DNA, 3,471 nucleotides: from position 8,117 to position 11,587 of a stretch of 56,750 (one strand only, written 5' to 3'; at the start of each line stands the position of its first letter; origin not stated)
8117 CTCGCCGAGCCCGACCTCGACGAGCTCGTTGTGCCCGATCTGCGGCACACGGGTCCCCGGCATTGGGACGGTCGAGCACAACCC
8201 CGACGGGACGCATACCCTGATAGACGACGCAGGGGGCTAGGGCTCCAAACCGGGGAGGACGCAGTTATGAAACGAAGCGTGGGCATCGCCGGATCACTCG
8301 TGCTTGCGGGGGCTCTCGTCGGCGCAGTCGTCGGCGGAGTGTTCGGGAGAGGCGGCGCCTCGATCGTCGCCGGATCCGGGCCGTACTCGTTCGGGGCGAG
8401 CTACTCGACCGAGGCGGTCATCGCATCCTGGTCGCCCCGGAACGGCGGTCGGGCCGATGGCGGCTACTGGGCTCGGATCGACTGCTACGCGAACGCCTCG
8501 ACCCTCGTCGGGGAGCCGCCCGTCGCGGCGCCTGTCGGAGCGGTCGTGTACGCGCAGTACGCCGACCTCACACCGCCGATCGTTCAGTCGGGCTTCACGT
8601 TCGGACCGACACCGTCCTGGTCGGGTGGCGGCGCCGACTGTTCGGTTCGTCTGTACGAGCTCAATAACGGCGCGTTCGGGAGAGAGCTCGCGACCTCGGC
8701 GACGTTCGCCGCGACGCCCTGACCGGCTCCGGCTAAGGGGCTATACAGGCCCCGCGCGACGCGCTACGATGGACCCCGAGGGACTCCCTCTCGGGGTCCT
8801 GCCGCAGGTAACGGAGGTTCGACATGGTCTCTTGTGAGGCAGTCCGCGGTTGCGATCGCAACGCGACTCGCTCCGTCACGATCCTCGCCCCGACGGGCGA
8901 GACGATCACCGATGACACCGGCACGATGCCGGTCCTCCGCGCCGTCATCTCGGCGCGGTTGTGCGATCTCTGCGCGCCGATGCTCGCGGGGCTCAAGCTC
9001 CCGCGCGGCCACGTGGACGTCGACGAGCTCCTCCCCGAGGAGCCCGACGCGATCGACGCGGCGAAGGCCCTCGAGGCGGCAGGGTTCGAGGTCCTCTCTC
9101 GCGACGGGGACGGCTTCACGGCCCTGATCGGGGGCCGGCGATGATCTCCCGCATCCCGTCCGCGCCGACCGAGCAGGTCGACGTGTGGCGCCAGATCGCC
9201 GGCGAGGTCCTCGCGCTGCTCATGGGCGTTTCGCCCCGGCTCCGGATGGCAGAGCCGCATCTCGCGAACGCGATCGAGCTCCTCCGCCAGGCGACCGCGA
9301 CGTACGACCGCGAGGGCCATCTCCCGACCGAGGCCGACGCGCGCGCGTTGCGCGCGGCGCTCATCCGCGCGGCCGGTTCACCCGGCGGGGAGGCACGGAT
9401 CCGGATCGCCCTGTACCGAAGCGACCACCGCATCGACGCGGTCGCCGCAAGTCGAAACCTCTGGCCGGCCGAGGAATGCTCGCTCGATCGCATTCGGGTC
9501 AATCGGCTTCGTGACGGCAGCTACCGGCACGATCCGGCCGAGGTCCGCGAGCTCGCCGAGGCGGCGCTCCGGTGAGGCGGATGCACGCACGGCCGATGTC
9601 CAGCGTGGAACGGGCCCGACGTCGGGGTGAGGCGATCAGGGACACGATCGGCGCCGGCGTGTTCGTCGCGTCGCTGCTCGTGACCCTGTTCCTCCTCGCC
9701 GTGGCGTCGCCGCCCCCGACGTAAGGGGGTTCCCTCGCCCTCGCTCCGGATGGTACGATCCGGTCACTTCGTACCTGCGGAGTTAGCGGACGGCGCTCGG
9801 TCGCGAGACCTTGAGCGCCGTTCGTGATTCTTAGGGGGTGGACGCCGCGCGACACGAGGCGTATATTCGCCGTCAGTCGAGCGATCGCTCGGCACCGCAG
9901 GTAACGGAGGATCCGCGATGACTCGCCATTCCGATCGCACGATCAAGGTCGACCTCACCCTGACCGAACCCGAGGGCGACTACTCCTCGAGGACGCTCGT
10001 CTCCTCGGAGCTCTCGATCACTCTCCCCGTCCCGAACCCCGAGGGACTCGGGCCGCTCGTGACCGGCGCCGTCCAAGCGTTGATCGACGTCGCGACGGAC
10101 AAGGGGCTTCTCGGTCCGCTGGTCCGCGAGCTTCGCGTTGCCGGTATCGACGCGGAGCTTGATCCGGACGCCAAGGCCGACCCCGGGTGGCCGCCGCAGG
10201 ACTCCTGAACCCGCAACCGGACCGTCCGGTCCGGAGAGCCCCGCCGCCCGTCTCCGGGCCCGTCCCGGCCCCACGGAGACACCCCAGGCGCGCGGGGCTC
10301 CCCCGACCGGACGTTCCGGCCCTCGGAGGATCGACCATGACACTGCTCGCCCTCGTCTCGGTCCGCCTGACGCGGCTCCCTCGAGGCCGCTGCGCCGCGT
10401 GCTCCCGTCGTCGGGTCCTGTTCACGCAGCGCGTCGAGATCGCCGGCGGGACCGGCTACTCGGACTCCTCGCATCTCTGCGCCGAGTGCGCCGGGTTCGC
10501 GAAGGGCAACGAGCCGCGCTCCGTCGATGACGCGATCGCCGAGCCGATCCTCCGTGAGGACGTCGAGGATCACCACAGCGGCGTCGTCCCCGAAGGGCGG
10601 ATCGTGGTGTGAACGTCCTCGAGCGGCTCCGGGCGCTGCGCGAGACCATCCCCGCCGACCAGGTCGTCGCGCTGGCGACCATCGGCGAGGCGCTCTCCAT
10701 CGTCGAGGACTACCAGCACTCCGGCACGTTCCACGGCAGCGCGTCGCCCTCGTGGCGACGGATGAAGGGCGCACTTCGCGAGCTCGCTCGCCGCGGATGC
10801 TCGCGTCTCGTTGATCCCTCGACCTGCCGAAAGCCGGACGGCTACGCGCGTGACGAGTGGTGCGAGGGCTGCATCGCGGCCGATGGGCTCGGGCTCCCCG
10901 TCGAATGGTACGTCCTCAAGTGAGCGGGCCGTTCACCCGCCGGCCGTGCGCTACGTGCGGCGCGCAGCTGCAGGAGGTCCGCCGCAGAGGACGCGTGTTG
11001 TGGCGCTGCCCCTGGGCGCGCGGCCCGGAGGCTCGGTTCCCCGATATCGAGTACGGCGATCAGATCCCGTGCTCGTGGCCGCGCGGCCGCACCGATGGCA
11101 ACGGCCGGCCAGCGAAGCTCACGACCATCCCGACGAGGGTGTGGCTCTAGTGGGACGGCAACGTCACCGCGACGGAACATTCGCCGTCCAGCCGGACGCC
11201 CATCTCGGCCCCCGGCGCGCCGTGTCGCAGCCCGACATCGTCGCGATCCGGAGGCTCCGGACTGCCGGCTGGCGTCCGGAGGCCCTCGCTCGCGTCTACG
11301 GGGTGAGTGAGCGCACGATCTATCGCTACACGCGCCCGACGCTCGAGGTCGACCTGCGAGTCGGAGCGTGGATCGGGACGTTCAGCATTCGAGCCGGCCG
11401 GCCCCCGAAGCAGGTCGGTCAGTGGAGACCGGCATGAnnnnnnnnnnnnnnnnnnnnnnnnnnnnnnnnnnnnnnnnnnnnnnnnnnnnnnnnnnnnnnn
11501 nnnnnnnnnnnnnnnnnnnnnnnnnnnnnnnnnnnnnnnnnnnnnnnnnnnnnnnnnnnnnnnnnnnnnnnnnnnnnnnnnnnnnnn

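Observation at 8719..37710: Recurrent regulatory cassette: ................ promoter, short GC hairpin, then a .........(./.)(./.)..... leader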

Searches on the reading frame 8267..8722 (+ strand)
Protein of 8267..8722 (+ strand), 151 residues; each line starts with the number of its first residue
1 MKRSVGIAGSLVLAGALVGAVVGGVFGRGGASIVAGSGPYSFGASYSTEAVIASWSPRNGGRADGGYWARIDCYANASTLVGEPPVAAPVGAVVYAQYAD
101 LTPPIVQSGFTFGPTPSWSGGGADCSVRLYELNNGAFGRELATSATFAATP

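Call 35: search_protein_families(library=pfam, proteins=[window:8267-8722:+], max_evalue=0.01)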
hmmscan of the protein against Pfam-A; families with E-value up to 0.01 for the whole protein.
window:8267-8722:+ (151 aa): 0 families

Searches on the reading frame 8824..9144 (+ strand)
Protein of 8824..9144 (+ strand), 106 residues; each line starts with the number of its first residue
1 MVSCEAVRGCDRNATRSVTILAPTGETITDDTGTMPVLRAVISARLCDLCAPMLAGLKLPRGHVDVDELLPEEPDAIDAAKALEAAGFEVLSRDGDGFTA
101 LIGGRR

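Call 11: search_protein_families(library=phrogs, proteins=[window:8824-9144:+], max_evalue=0.01)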
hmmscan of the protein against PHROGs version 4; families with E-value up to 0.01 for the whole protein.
window:8824-9144:+ (106 aa): 0 families

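Call 22: search_protein_families(library=pfam, proteins=[window:8824-9144:+], max_evalue=0.01)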
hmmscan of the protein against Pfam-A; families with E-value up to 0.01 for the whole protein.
window:8824-9144:+ (106 aa): 0 families

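Call 46: find_homologous_proteins(query=window:8824-9144:+, max_evalue=0.001)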
Query window:8824-9144:+ (106 aa): 2 proteins with E <= 0.001 among 21 candidates.
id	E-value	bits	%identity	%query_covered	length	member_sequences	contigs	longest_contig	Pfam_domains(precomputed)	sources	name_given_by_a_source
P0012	4.2e-62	225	100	100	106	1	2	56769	-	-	-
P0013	5.7e-27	112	60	86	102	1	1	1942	-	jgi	-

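Call 47: find_encoding_contigs(protein=P0013, flank=5000, max_places=2)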
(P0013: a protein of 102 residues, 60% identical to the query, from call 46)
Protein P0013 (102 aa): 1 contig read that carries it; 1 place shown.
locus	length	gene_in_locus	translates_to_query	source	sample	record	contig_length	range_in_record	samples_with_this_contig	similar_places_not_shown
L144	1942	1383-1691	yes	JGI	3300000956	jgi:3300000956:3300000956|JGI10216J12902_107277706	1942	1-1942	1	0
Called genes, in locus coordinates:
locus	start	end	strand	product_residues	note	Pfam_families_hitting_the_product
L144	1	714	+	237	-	?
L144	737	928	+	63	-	-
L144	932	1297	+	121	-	-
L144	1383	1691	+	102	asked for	-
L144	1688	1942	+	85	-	?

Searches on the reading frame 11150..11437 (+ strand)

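Call 96: search_protein_families(library=pfam, proteins=[window:11150-11437:+], max_evalue=0.01)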
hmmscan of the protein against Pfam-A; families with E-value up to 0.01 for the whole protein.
window:11150-11437:+ (95 aa): 4 families
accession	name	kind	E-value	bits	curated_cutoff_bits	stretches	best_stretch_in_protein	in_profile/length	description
PF13384.12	HTH_23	-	2.3e-05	24.5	24.6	1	32-60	10-37/50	Homeodomain-like domain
PF13551.12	HTH_29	-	0.0003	21.2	28.1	1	32-60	4-32/64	Winged helix-turn helix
PF02796.21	HTH_7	-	0.00087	19.8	23.8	1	23-61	4-42/45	Helix-turn-helix domain of resolvase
PF13560.12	HTH_31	-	0.0035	18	27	1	33-60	6-34/64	Helix-turn-helix domain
